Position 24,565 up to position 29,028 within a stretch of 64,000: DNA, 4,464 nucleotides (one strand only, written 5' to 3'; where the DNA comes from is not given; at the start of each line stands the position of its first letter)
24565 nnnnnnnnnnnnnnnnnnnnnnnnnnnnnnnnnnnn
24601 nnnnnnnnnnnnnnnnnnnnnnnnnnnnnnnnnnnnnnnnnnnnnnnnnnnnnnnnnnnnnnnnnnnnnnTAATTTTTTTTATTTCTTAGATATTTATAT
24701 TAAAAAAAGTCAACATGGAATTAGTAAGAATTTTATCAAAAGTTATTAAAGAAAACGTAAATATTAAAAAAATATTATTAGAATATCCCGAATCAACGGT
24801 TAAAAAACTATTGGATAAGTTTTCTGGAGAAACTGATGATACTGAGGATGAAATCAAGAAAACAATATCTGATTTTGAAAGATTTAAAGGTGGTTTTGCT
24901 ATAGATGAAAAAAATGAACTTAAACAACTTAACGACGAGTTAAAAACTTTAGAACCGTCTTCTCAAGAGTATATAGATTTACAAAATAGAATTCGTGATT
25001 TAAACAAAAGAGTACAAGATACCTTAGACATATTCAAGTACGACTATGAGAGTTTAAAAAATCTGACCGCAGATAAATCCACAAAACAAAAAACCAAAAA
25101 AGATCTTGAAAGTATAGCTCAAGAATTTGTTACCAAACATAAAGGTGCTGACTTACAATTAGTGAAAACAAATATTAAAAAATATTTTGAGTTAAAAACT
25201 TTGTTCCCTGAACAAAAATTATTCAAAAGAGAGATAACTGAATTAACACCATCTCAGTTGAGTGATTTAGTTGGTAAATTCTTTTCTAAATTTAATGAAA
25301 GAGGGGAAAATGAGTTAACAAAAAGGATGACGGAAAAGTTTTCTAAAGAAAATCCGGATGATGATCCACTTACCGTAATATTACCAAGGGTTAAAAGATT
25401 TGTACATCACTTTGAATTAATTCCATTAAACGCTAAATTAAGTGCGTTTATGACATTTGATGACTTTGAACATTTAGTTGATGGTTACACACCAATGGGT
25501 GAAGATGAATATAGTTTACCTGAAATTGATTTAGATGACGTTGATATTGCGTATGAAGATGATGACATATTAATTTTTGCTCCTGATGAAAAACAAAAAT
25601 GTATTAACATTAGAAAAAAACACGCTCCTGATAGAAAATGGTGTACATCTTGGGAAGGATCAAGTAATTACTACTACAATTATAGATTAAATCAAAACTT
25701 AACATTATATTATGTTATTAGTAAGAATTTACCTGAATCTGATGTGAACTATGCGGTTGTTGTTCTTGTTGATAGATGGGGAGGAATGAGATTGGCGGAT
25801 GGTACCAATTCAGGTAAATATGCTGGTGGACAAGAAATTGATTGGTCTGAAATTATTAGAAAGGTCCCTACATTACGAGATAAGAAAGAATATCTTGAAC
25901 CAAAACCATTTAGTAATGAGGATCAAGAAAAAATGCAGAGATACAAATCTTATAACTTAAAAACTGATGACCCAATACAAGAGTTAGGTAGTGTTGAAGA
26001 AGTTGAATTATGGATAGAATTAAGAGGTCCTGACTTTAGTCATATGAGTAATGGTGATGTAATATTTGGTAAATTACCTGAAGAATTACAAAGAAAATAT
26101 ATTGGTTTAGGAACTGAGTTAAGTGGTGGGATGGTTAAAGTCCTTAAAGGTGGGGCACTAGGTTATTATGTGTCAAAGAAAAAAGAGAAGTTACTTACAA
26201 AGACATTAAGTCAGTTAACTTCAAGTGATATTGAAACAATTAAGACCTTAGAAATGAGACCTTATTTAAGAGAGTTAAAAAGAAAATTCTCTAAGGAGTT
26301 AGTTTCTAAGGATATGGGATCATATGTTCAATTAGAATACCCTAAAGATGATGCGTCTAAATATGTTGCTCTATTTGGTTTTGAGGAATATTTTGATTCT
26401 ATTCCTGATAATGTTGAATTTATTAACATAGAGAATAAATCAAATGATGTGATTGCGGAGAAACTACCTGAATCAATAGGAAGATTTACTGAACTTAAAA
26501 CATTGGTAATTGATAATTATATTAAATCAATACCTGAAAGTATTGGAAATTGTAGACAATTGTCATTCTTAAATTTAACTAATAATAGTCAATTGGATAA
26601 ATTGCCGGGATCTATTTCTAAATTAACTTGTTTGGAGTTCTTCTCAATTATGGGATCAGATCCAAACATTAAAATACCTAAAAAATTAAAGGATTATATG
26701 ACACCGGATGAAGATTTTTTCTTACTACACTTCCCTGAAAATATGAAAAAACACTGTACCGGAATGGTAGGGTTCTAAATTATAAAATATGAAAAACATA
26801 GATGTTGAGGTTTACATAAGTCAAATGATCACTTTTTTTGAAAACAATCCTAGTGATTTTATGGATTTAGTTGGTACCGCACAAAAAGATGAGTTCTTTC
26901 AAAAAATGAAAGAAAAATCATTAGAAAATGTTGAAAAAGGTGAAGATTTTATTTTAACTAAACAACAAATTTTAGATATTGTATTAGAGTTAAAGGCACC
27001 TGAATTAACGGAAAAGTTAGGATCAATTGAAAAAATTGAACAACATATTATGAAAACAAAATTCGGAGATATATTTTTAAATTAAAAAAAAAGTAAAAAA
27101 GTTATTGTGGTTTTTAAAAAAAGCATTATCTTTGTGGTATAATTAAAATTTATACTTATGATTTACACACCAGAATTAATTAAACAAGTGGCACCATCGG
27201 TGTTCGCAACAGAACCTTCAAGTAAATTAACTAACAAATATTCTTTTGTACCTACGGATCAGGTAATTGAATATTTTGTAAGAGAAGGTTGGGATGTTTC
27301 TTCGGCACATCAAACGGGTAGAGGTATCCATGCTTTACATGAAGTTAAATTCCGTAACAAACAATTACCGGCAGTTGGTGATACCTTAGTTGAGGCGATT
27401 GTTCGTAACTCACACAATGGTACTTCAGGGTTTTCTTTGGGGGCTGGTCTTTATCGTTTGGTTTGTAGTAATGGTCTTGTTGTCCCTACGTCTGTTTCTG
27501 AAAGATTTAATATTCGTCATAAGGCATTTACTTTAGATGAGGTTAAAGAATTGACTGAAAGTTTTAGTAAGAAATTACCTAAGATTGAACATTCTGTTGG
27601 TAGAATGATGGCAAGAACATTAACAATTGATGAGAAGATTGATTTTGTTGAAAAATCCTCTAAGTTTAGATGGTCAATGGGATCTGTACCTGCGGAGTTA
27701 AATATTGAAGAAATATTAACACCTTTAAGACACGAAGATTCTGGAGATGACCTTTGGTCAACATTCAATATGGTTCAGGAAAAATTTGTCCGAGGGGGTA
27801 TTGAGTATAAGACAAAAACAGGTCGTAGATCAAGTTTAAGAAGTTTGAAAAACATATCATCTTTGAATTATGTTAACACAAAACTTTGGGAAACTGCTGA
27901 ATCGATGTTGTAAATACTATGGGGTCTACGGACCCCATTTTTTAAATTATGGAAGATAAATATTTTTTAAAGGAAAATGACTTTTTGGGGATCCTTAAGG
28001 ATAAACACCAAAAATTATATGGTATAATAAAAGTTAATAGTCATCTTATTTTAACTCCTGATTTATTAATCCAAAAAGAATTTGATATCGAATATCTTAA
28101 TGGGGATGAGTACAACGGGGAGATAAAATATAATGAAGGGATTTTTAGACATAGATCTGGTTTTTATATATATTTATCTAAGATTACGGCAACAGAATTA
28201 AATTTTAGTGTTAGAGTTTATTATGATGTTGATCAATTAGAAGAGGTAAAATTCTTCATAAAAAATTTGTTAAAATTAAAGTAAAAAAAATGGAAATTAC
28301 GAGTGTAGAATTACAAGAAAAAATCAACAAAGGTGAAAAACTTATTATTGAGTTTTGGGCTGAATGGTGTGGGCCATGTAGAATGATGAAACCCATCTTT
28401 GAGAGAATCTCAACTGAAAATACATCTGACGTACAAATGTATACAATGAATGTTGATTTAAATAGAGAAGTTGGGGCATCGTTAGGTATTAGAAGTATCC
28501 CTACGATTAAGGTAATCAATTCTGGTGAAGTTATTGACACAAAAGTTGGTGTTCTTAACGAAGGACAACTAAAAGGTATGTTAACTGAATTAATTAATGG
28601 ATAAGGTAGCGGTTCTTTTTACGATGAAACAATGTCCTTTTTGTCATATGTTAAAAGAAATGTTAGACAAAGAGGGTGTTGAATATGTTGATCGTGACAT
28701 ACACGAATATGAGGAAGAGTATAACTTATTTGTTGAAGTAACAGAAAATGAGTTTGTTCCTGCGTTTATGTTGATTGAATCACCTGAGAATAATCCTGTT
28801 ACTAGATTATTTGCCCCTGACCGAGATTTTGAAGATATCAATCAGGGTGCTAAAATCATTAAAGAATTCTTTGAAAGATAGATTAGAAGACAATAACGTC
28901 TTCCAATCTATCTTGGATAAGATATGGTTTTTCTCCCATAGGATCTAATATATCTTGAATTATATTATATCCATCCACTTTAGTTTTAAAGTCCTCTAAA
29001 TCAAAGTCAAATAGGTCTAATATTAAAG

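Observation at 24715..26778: Expanded paralog family with a conserved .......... core; one copy fused to leucine-rich repeats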

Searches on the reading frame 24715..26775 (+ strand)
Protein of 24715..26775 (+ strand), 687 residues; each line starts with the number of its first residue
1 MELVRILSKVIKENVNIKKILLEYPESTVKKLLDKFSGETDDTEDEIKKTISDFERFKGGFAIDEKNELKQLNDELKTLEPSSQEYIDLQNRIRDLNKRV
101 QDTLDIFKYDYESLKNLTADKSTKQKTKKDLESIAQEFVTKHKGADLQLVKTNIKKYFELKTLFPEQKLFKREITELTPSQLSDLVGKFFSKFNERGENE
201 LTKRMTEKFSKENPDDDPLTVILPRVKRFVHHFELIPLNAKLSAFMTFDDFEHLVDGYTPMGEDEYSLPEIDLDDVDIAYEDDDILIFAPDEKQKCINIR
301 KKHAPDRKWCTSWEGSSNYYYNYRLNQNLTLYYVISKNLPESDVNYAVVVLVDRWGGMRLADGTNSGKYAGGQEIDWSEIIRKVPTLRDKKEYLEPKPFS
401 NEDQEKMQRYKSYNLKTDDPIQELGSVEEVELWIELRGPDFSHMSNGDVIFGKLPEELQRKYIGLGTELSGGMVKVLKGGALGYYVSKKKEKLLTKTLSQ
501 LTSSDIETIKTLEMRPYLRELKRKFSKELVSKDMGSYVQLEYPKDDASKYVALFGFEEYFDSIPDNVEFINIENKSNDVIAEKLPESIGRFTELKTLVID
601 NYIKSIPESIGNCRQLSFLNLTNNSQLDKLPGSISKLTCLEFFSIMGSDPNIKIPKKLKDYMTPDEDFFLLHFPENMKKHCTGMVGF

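Call 5: search_protein_families(library=pfam, proteins=[window:24715-26775:+], max_evalue=1)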
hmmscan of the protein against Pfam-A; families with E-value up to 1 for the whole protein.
window:24715-26775:+ (687 aa): 7 families
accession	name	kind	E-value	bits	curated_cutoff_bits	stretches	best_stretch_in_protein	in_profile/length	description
PF23598.1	LRR_14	-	1.1e-08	34.7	40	1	582-657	60-134/353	Leucine-rich repeat region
PF12799.13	LRR_4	-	0.0016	19.1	27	1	592-631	1-40/44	Leucine Rich repeats (2 copies)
PF23286.1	LRR_13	-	0.0022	18.1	30.1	1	582-647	17-83/210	Disease resistance protein RPS4B-like, leucine-rich repeats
PF20155.4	TMP_3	-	0.008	16.3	41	1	67-146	8-88/192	Tape measure protein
PF13855.12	LRR_8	-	0.015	15.5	27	1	594-646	3-57/61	Leucine rich repeat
PF05791.16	Bacillus_HBL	-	0.39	11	29.1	1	27-101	101-175/177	Bacillus haemolytic enterotoxin (HBL)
PF00560.39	LRR_1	-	0.45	11.3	20.6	0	616-637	2-23/23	Leucine Rich Repeat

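Call 6: search_protein_families(library=phrogs, proteins=[window:24715-26775:+], max_evalue=0.1)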
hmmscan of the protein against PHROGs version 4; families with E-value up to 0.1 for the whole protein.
window:24715-26775:+ (687 aa): 1 family
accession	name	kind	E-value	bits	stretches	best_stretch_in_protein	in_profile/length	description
phrog_2059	-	moron, auxiliary metabolic gene and host takeover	0.093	14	1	28-160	33-153/181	anti-restriction protein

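Call 28: find_homologous_proteins(query=window:24715-26775:+, max_evalue=0.001)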
Query window:24715-26775:+ (687 aa): 241 proteins with E <= 0.001 among 8000 candidates; the best 120 are listed.
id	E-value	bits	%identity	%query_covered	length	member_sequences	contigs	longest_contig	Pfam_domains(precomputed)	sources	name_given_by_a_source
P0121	0.0e+0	1533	100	100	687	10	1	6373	PF23598.2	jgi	jgi:Leucine-rich repeat (LRR) protein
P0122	0.0e+0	1245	81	100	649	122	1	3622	PF23598.2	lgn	-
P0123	0.0e+0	1201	79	100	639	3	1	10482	PF23598.2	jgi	jgi:hypothetical protein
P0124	0.0e+0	1187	77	100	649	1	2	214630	PF23598.2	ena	-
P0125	0.0e+0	1179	76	100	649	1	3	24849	PF23598.2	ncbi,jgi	jgi:hypothetical protein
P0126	0.0e+0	1165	75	100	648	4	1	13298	PF23598.2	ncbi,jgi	jgi:hypothetical protein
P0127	0.0e+0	1145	75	100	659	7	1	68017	PF23598.2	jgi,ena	jgi:hypothetical protein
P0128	0.0e+0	1139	74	100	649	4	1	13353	PF23598.2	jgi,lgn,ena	jgi:hypothetical protein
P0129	0.0e+0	1131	74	100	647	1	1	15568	PF23598.2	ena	-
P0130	0.0e+0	1131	73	100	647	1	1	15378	PF23598.2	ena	-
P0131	0.0e+0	1126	73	100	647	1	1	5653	PF23598.2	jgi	jgi:hypothetical protein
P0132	0.0e+0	1125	73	100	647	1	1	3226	PF23598.2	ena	-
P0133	0.0e+0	1125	73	100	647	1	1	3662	PF23598.2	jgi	jgi:hypothetical protein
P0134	0.0e+0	1124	73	100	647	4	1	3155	PF23598.2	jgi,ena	-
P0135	0.0e+0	1123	73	100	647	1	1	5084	PF23598.2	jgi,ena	-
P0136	0.0e+0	1123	73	100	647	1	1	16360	PF23598.2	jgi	jgi:hypothetical protein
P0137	0.0e+0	1122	73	100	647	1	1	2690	PF23598.2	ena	-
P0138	0.0e+0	1118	73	100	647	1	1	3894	PF23598.2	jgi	jgi:hypothetical protein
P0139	0.0e+0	1117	73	100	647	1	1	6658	PF23598.2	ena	-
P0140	0.0e+0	1102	73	99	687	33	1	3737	PF23598.2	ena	-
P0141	0.0e+0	1096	73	100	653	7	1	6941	PF23598.2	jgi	jgi:hypothetical protein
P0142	0.0e+0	1092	72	100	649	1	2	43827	PF23598.2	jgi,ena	jgi:hypothetical protein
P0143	0.0e+0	1092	72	100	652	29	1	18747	PF23598.2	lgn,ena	-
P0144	1.4e-296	1003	66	99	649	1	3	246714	PF23598.2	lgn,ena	-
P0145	8.3e-296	1001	66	99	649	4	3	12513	PF23598.2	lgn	-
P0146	1.2e-294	997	66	99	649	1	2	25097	PF23598.2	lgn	-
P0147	2.0e-292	990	66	99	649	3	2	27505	PF23598.2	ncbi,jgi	jgi:hypothetical protein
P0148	2.1e-287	973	64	100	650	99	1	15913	PF23598.2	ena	-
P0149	1.9e-277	940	62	99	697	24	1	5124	PF23598.2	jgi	jgi:Leucine-rich repeat (LRR) protein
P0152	8.1e-270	915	60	99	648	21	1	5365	PF23598.2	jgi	jgi:hypothetical protein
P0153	1.7e-268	911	60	100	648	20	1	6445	PF23598.2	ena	-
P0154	3.5e-268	910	60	99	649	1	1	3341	PF23598.2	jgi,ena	-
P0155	7.6e-268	908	59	100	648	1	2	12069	PF23598.2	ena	-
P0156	2.3e-267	907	60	100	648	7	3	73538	PF23598.2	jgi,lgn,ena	jgi:hypothetical protein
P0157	2.2e-266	904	60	99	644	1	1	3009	PF23598.2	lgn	-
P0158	3.0e-266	903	59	100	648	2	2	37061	PF23598.2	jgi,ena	jgi:hypothetical protein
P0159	1.1e-265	901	59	100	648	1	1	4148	PF23598.2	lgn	-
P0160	4.2e-265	899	60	99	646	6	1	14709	PF23598.2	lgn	-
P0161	1.1e-264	898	59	100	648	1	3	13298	PF23598.2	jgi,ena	jgi:hypothetical protein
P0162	1.5e-264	898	59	99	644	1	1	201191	PF23598.2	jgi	jgi:hypothetical protein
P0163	1.8e-264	897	59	100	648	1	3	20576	PF23598.2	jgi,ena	jgi:hypothetical protein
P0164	5.1e-264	896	59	100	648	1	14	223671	PF23598.2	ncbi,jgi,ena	jgi:hypothetical protein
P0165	5.2e-263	893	59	100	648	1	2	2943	PF23598.2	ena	-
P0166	2.4e-262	890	59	99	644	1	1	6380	PF23598.2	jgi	-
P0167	3.9e-262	890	59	99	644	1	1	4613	PF23598.2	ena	-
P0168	4.5e-262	889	59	99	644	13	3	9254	PF23598.2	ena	-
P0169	3.1e-261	887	58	99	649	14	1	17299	PF23598.2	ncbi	-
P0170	1.6e-260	884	58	99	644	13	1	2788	PF23598.2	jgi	-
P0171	1.8e-260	884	59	99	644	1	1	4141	PF23598.2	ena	-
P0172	2.2e-260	884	59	99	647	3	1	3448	PF23598.2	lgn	-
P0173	2.8e-260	883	58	99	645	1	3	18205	PF23598.2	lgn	-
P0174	3.6e-260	883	58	100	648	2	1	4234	PF23598.2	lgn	-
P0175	7.8e-259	879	58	99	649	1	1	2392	PF23598.2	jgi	-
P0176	1.1e-258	878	58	99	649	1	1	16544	PF23598.2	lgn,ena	-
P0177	2.3e-257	874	58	99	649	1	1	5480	PF23598.2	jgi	jgi:hypothetical protein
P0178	8.2e-256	869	59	96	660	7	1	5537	PF23598.2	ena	-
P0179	2.4e-255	867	58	99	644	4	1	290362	PF23598.2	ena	-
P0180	7.8e-255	866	58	99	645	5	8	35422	PF23598.2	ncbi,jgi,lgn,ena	jgi:hypothetical protein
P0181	1.3e-254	865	59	96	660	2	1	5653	PF23598.2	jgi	jgi:hypothetical protein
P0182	1.4e-254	865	57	99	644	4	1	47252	PF23598.2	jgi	jgi:hypothetical protein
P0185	6.0e-254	863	58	96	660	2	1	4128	PF23598.2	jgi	-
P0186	6.9e-254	862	57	99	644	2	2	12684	PF23598.2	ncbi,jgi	jgi:hypothetical protein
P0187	1.8e-253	861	58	96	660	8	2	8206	PF23598.2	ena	-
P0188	3.1e-253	860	57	99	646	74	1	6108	PF23598.2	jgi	jgi:hypothetical protein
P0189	3.3e-253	860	59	96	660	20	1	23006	PF23598.2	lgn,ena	-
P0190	5.4e-253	859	58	96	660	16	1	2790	PF23598.2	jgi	-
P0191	1.0e-252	859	57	99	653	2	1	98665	PF23598.2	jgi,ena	jgi:hypothetical protein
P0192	7.9e-252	856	56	99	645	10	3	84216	PF23598.2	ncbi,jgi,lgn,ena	jgi:hypothetical protein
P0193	3.4e-251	853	59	96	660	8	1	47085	PF23598.2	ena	-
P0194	8.2e-251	852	59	97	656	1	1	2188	PF23598.2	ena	-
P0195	3.1e-250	850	57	99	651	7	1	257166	PF23598.2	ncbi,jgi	jgi:hypothetical protein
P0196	4.4e-250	850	57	99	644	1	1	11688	PF23598.2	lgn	-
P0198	1.1e-249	848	58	99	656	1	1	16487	PF23598.2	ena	-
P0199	3.7e-249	847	56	99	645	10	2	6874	PF23598.2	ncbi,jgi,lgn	jgi:hypothetical protein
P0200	7.8e-249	846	55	100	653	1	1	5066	PF23598.2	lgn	-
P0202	1.3e-248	845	58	97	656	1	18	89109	PF23598.2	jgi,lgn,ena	-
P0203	1.7e-248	845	56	99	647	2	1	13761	PF23598.2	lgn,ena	-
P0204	3.8e-248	843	57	99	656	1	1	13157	PF23598.2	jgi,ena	jgi:hypothetical protein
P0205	8.9e-248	842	58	96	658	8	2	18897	PF23598.2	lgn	-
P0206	5.2e-247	840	57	99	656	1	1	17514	PF23598.2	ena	-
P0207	1.0e-246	839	57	99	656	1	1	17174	PF23598.2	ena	-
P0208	1.4e-246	838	56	100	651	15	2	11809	PF23598.2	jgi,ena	jgi:hypothetical protein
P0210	1.9e-246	838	55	99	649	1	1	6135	PF23598.2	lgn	-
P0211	4.4e-246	837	57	99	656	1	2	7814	PF23598.2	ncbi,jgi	jgi:hypothetical protein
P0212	1.0e-245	835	54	99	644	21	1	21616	PF23598.2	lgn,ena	-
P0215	4.1e-245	833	57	99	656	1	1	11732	PF23598.2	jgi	jgi:hypothetical protein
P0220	3.1e-244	830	57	99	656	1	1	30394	PF23598.2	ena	-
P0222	3.0e-243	827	55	99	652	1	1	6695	PF23598.2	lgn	-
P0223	1.6e-241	822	55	99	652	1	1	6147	PF23598.2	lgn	-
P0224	3.5e-241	820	55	99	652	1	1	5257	PF23598.2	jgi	-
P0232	3.7e-229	781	57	94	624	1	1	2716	PF23598.2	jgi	jgi:hypothetical protein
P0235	7.3e-213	727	52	94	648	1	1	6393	PF23598.2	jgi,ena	jgi:hypothetical protein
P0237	6.2e-207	707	63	71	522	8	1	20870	PF23598.2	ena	-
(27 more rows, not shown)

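Call 68: find_encoding_contigs(protein=P0164, flank=10000, max_places=3)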
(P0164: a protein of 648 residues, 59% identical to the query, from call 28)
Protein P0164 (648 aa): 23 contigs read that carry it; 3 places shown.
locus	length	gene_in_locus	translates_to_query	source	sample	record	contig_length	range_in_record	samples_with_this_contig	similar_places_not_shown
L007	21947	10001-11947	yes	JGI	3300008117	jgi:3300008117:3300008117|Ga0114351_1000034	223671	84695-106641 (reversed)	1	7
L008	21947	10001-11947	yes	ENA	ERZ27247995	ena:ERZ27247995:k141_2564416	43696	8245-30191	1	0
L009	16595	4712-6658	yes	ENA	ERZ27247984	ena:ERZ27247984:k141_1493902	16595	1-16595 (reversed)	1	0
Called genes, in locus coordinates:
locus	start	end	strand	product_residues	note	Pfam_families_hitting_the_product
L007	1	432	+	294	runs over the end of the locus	PF00145:DNA_methylase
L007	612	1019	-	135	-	-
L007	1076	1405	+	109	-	-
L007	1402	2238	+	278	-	-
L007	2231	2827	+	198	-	PF01510:Amidase_2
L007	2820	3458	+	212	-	-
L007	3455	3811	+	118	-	-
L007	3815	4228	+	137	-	-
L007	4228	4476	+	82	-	-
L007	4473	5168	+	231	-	-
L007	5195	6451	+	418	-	-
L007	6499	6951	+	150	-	-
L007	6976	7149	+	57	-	PF07432:Hc1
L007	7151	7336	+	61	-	-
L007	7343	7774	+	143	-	-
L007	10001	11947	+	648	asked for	PF23598:LRR_14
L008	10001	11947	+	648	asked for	PF23598:LRR_14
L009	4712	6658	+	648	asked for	PF23598:LRR_14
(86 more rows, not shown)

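Call 87: search_protein_families(library=ncbifam, proteins=[window:24715-26775:+], max_evalue=0.1)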
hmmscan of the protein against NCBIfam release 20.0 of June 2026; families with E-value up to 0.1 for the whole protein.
window:24715-26775:+ (687 aa): 5 families
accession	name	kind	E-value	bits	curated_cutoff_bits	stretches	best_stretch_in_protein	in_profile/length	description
NF041400.1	XopAE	equivalog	4.3e-09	35.8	600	1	582-649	79-148/478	type III secretion system effector XopAE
NF041351.1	XopL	equivalog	3.8e-07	29.2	500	1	583-659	65-141/497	type III secretion system leucine-rich repeat domain-containing effector XopL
NF041381.1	XopAC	subfamily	7.8e-07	28.1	450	1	582-640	103-162/451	XopAC/AvrAC family type III secretion system effector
NF045487.1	ASRP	equivalog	0.0024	16.5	300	1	44-182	312-445/593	archaea-specific SMC-related protein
TIGR04211.1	SH3_and_anchor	equivalog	0.094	12.3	65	0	28-103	63-144/198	TIGR04211 family SH3 domain-containing protein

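Call 88: search_protein_families(library=padloc, proteins=[window:24715-26775:+], max_evalue=0.1)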
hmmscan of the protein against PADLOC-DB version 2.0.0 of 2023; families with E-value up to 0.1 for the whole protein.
window:24715-26775:+ (687 aa): 0 families

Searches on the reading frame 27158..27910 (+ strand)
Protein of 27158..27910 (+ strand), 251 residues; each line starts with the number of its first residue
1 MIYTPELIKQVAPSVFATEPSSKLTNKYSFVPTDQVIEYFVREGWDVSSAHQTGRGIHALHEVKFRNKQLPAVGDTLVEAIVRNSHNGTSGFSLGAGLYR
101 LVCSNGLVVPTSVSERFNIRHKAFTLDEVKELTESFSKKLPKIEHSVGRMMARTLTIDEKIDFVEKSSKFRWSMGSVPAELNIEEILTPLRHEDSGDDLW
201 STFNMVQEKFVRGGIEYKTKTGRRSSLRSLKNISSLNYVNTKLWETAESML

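Call 16: search_protein_families(library=pfam, proteins=[window:27158-27910:+], max_evalue=0.01)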
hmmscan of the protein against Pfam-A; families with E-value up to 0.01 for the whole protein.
window:27158-27910:+ (251 aa): 1 family
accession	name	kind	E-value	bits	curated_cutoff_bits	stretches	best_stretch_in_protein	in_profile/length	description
PF06067.16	DUF932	-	8.8e-27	94.8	23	1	25-226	6-222/227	Domain of unknown function (DUF932)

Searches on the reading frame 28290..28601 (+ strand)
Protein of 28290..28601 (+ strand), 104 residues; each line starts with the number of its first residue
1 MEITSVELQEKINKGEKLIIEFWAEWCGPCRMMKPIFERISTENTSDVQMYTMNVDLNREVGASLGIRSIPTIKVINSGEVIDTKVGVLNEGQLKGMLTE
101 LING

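Call 97: search_protein_families(library=pfam, proteins=[window:28290-28601:+], max_evalue=0.001)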
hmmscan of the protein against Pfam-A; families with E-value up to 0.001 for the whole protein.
window:28290-28601:+ (104 aa): 4 families
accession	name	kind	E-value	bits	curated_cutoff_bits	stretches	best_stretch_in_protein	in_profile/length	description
PF00085.26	Thioredoxin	-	4.3e-24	84.9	23.5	1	3-98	5-101/103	Thioredoxin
PF08534.16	Redoxin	-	9.8e-07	29.1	26.6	1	4-56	19-71/148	Redoxin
PF13098.12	Thioredoxin_2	-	7.2e-06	26.7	27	1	13-98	3-104/104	Thioredoxin-like domain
PF14595.12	Thioredoxin_9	-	0.00025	21.4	25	1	8-79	32-107/129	Thioredoxin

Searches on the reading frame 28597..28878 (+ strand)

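Call 97: search_protein_families(library=pfam, proteins=[window:28597-28878:+], max_evalue=0.001)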
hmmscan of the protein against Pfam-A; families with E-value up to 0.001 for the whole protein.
window:28597-28878:+ (94 aa): 2 families
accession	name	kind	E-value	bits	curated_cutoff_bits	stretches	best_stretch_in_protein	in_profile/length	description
PF00462.30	Glutaredoxin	-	2.3e-10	41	22.9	1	6-55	2-51/60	Glutaredoxin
PF13098.12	Thioredoxin_2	-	0.00033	21.4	27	1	3-44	7-44/104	Thioredoxin-like domain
